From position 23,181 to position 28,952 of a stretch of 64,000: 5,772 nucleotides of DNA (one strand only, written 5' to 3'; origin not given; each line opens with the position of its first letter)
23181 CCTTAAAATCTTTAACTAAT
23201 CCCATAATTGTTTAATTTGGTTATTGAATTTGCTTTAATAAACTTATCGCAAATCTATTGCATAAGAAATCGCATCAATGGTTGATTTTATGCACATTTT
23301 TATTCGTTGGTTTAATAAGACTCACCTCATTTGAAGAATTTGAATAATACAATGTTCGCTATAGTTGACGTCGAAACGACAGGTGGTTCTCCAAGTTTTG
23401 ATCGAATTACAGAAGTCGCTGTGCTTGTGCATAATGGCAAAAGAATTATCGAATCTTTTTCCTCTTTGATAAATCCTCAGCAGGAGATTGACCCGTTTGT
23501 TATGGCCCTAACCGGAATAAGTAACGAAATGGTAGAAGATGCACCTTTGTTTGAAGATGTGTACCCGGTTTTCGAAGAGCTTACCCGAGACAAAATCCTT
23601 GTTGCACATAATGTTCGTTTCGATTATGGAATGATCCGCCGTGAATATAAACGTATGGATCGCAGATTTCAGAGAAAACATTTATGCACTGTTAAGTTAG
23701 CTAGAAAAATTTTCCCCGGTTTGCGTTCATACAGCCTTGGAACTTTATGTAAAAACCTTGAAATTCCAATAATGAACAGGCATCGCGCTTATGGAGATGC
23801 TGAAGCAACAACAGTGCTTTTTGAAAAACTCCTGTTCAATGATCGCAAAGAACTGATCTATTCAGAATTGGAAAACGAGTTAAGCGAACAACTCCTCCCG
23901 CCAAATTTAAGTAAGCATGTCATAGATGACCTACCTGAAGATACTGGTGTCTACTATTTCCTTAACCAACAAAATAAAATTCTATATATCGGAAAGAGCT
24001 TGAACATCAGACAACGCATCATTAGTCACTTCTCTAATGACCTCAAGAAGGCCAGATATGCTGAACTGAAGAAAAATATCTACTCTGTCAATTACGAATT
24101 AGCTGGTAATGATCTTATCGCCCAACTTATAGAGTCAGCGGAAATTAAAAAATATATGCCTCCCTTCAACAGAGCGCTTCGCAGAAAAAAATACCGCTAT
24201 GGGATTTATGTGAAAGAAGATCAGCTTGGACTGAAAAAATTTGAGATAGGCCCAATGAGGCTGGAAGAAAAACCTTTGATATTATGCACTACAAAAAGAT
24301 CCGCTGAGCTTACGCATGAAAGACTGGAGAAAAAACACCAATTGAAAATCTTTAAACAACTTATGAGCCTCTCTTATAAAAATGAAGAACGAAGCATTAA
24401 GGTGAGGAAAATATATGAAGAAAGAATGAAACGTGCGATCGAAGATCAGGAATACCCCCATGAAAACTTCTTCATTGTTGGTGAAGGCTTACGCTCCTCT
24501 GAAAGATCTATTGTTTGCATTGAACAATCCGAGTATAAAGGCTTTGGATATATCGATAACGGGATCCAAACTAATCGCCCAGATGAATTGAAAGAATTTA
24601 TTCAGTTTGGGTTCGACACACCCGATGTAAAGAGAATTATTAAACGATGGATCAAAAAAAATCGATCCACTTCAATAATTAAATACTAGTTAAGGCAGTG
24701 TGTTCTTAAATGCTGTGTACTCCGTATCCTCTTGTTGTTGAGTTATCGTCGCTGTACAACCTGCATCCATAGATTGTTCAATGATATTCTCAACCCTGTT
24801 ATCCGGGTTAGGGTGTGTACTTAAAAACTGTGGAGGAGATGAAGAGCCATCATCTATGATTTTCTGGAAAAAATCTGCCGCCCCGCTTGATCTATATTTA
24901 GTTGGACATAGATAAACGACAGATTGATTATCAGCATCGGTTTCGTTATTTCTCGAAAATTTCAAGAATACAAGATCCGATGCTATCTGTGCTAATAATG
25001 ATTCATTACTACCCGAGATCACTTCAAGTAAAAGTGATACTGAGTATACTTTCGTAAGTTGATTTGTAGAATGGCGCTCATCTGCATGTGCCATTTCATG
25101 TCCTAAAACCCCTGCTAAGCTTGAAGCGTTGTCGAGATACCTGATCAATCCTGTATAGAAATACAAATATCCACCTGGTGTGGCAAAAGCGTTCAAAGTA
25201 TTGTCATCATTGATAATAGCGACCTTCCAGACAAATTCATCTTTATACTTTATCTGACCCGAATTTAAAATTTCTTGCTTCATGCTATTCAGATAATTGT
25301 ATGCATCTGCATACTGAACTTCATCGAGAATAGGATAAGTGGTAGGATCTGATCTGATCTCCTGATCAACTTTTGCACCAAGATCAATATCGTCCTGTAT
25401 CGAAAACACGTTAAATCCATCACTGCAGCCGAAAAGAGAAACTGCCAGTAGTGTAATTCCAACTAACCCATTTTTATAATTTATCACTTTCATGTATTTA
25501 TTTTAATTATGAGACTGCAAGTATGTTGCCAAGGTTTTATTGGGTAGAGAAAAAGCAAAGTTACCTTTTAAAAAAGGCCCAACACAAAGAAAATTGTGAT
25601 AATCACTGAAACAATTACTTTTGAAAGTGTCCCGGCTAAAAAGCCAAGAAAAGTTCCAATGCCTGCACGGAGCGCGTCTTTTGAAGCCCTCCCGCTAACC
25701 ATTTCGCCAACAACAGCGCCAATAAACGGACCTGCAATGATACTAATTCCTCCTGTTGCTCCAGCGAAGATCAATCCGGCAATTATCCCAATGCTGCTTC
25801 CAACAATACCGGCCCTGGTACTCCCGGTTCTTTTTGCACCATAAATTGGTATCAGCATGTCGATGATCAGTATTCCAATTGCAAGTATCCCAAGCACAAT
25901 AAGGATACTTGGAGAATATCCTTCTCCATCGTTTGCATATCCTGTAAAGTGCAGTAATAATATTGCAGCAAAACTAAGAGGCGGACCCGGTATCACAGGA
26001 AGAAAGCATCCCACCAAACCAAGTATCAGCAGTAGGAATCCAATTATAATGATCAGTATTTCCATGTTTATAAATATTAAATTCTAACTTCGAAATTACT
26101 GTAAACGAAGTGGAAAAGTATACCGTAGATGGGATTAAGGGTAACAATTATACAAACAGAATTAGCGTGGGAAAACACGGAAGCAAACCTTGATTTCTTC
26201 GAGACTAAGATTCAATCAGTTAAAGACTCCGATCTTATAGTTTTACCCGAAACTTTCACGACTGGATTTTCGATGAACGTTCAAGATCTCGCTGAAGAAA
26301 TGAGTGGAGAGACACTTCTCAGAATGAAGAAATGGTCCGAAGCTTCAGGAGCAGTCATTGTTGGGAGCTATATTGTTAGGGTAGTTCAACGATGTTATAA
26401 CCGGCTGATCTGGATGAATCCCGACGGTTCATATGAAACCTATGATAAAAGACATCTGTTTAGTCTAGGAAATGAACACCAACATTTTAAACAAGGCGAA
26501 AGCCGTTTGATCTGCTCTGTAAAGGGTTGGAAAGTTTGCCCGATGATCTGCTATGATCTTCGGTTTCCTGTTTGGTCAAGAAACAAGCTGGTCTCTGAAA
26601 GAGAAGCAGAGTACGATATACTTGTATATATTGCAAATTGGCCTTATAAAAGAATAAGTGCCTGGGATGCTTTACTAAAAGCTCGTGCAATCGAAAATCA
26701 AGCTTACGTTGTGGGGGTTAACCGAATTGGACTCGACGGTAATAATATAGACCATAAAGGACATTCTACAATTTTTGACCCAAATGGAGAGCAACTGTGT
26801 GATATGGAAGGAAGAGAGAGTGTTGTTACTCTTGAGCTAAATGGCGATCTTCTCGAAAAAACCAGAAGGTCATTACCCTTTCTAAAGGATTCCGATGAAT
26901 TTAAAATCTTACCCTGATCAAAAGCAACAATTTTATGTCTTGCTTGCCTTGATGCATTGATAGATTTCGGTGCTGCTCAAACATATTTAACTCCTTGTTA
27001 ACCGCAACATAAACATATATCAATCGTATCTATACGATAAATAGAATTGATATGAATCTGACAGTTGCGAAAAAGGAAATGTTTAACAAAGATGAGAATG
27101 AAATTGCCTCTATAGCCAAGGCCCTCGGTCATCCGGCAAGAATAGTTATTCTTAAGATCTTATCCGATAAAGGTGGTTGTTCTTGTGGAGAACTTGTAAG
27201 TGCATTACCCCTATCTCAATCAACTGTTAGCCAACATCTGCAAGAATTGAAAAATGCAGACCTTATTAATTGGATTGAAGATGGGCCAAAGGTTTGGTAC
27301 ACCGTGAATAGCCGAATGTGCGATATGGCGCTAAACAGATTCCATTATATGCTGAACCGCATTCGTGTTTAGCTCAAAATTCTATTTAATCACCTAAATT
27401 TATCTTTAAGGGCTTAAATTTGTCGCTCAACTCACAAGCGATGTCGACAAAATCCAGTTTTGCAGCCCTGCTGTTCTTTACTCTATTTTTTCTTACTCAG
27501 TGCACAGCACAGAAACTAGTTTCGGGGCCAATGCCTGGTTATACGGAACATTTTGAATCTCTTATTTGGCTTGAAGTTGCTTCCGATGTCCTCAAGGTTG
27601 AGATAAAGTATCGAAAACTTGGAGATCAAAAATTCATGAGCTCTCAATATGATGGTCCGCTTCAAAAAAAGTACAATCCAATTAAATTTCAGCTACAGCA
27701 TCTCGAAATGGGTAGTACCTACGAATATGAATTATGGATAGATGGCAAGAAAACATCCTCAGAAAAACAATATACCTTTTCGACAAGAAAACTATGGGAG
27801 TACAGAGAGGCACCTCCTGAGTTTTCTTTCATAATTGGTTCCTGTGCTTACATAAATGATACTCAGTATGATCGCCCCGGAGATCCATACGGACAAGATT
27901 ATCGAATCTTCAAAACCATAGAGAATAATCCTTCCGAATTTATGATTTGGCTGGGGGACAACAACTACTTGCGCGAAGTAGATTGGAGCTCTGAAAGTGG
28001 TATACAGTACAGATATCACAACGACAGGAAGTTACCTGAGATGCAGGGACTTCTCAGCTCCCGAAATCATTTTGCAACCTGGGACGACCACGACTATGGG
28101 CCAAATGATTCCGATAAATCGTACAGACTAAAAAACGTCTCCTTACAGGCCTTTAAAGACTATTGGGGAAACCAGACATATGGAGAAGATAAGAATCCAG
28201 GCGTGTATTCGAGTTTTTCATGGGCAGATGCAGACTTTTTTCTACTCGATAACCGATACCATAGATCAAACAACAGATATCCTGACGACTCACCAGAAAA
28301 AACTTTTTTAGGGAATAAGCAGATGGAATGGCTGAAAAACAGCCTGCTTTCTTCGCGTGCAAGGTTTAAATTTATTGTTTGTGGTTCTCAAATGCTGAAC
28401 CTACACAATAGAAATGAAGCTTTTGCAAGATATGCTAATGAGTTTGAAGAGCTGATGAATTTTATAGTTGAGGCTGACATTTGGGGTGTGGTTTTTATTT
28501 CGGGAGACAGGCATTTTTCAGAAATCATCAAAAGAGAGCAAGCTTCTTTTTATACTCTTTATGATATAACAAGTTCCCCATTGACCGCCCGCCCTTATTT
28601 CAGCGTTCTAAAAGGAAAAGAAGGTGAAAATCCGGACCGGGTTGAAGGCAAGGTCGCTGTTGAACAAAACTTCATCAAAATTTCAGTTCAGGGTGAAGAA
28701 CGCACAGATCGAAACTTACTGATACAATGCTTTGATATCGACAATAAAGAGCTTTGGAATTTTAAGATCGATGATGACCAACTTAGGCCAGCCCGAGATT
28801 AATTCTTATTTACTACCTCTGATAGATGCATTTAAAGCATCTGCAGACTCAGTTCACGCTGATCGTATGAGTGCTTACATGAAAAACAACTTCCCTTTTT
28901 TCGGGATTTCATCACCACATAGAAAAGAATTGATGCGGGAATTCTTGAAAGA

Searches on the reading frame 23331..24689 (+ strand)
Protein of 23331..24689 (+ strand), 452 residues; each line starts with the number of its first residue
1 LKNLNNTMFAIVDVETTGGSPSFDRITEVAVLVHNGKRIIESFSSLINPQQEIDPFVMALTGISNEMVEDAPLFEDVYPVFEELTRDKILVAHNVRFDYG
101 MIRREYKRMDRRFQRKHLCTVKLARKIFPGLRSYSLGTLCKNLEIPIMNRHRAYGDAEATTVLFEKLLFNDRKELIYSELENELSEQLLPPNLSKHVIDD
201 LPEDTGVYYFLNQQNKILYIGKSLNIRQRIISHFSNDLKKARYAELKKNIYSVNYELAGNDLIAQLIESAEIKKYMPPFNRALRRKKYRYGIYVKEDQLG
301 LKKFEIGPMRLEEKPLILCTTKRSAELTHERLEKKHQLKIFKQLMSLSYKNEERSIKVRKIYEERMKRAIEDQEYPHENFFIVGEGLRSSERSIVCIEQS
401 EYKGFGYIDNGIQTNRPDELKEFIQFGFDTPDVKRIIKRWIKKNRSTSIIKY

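Call 56: search_protein_families(library=pfam, proteins=[window:23331-24689:+], max_evalue=0.00001)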
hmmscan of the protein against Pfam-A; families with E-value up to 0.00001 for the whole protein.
window:23331-24689:+ (452 aa): 2 families
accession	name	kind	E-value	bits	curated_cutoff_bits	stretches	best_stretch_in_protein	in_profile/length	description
PF00929.31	RNase_T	-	4.4e-37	128.6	24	1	11-163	2-163/164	Exonuclease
PF01541.30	GIY-YIG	-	1.3e-07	32.3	22.6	1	206-244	3-41/78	GIY-YIG catalytic domain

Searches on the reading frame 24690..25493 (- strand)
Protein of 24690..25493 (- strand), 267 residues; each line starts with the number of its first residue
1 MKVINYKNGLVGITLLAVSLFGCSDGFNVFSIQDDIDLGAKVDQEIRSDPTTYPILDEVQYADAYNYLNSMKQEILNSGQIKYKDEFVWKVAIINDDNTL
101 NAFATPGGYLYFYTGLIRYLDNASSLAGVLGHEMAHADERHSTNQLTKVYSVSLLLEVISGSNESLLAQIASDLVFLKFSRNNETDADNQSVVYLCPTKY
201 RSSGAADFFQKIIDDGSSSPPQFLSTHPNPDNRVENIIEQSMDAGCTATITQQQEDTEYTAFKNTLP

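Call 56: search_protein_families(library=pfam, proteins=[window:24690-25493:-], max_evalue=0.00001)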
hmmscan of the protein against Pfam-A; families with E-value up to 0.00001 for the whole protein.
window:24690-25493:- (267 aa): 1 family
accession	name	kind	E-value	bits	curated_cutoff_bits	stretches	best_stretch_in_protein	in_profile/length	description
PF01435.24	Peptidase_M48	-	6e-28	98.4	20.3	1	67-237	6-182/186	Peptidase family M48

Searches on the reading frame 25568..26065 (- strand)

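Call 56: search_protein_families(library=pfam, proteins=[window:25568-26065:-], max_evalue=0.00001)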
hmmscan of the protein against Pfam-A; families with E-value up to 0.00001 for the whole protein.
window:25568-26065:- (165 aa): 1 family
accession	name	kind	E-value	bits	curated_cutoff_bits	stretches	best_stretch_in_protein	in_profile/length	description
PF04306.18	DUF456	-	3.2e-31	108.9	29.4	1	21-163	1-138/139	Protein of unknown function (DUF456)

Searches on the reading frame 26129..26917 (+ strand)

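Call 56: search_protein_families(library=pfam, proteins=[window:26129-26917:+], max_evalue=0.00001)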
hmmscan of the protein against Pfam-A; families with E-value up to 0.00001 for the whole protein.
window:26129-26917:+ (262 aa): 1 family
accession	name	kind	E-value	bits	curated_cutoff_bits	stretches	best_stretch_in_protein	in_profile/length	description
PF00795.27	CN_hydrolase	-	1.7e-33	116.5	23.2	1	4-246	1-255/256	Carbon-nitrogen hydrolase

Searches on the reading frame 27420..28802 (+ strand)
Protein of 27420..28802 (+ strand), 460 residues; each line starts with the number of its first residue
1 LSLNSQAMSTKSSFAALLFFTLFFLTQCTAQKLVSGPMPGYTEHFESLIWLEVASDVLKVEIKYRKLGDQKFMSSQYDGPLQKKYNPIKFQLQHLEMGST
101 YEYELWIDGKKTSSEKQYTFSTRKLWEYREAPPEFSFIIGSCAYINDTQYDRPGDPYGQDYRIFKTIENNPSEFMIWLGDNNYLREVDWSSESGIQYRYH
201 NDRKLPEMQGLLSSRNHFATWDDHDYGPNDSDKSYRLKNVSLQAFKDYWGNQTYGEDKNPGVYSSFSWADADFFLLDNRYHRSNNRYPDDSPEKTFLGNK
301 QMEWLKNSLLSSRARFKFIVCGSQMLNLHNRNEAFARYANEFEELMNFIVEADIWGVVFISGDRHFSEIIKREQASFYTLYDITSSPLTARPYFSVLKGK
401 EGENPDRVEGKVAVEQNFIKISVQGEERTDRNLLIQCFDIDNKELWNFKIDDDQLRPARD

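Call 7: search_protein_families(library=pfam, proteins=[window:27420-28802:+])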
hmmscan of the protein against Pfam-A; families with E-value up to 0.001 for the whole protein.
window:27420-28802:+ (460 aa): 2 families
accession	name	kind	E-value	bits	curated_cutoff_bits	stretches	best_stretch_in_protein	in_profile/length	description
PF09423.15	PhoD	-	1.5e-20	74.1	27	1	161-372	14-271/343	PhoD-like phosphatase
PF25077.1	DUF7800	-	6.2e-05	23.5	27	1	31-122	2-86/89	Domain of unknown function (DUF7800)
